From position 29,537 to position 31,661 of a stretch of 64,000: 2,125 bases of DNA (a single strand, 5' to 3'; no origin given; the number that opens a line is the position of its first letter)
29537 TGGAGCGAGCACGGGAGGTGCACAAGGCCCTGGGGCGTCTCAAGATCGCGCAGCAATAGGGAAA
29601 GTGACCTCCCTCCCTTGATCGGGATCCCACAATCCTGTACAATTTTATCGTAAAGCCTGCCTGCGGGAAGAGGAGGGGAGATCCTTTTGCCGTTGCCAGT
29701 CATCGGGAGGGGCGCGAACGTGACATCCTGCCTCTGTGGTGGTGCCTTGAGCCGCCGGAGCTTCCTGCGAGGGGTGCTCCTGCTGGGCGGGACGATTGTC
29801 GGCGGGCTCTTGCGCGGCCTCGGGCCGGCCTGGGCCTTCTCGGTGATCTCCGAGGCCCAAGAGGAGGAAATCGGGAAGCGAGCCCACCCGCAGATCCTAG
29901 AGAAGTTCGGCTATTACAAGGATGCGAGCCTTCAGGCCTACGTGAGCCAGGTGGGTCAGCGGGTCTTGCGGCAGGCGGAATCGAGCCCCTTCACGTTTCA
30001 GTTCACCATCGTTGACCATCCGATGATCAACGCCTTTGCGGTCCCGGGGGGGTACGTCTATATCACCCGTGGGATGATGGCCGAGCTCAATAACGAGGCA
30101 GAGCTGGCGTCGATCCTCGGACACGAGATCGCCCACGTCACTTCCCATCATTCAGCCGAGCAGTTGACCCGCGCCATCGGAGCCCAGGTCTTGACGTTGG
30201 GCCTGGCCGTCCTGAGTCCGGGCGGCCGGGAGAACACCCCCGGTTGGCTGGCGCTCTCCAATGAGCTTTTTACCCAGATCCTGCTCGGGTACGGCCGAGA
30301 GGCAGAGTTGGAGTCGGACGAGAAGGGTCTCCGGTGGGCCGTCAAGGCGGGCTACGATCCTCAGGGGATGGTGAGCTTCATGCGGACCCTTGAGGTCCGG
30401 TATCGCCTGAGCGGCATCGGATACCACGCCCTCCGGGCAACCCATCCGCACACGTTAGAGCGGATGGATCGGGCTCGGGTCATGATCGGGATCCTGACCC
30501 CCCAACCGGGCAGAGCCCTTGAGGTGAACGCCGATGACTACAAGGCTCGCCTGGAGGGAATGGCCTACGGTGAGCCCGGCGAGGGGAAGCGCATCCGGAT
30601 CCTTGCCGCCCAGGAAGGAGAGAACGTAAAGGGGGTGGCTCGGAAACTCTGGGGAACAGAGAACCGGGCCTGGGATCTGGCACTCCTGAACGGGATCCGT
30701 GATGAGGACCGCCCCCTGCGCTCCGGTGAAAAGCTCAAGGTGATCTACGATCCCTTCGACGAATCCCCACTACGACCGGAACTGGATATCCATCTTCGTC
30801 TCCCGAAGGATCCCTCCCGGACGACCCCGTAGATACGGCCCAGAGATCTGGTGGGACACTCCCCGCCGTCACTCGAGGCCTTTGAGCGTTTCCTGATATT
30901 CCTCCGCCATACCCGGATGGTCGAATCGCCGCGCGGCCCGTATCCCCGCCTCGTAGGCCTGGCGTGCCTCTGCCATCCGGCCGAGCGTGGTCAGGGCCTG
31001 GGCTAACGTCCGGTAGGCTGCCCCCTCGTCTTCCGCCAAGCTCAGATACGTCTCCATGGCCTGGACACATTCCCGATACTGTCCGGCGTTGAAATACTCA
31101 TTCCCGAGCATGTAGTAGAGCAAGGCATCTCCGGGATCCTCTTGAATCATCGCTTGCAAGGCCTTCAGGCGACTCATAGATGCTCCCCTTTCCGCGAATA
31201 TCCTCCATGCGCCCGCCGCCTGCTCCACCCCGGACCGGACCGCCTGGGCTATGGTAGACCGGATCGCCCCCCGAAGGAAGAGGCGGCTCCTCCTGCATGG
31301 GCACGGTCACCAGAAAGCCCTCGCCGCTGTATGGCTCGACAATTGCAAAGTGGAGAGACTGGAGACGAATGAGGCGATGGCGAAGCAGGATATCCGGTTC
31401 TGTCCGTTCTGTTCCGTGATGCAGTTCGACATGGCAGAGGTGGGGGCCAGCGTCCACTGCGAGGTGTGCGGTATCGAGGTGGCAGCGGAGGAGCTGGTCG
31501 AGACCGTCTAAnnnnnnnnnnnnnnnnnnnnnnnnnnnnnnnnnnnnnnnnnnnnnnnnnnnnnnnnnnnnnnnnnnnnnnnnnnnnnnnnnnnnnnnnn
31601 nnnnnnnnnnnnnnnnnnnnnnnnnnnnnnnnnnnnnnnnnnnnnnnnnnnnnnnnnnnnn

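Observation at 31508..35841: Two 140-nt, ~90% identical AT-rich elements in direct orientation flank cspA-galU-lon, each starting on a TAA stop codon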

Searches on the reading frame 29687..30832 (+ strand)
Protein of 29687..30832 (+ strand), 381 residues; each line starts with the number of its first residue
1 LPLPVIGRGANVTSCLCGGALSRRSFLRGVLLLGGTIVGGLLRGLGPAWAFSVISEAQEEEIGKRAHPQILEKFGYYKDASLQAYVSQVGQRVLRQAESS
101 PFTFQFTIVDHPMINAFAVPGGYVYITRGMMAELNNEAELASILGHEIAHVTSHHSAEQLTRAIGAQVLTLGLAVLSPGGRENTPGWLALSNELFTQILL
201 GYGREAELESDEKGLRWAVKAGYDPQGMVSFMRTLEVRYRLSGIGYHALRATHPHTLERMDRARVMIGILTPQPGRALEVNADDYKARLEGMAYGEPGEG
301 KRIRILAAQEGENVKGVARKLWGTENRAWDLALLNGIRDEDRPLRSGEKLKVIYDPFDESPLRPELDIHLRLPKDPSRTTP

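Call 23: search_protein_families(library=pfam, proteins=[window:29687-30832:+])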
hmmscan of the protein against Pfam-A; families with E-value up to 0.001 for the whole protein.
window:29687-30832:+ (381 aa): 1 family
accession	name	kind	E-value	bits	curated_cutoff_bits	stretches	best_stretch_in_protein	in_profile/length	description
PF01435.24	Peptidase_M48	-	1e-32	113.9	20.3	1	82-264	3-183/186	Peptidase family M48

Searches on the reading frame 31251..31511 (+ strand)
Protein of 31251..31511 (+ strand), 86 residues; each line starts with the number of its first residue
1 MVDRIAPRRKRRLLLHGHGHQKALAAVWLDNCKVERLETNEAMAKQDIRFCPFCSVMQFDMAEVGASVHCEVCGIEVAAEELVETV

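Call 23: search_protein_families(library=pfam, proteins=[window:31251-31511:+])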
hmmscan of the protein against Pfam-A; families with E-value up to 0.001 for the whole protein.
window:31251-31511:+ (86 aa): 1 family
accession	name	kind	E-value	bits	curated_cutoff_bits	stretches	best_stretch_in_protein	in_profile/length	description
PF08792.16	A2L_zn_ribbon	-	0.00029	20.9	22.9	0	43-56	15-29/33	A2L zinc ribbon domain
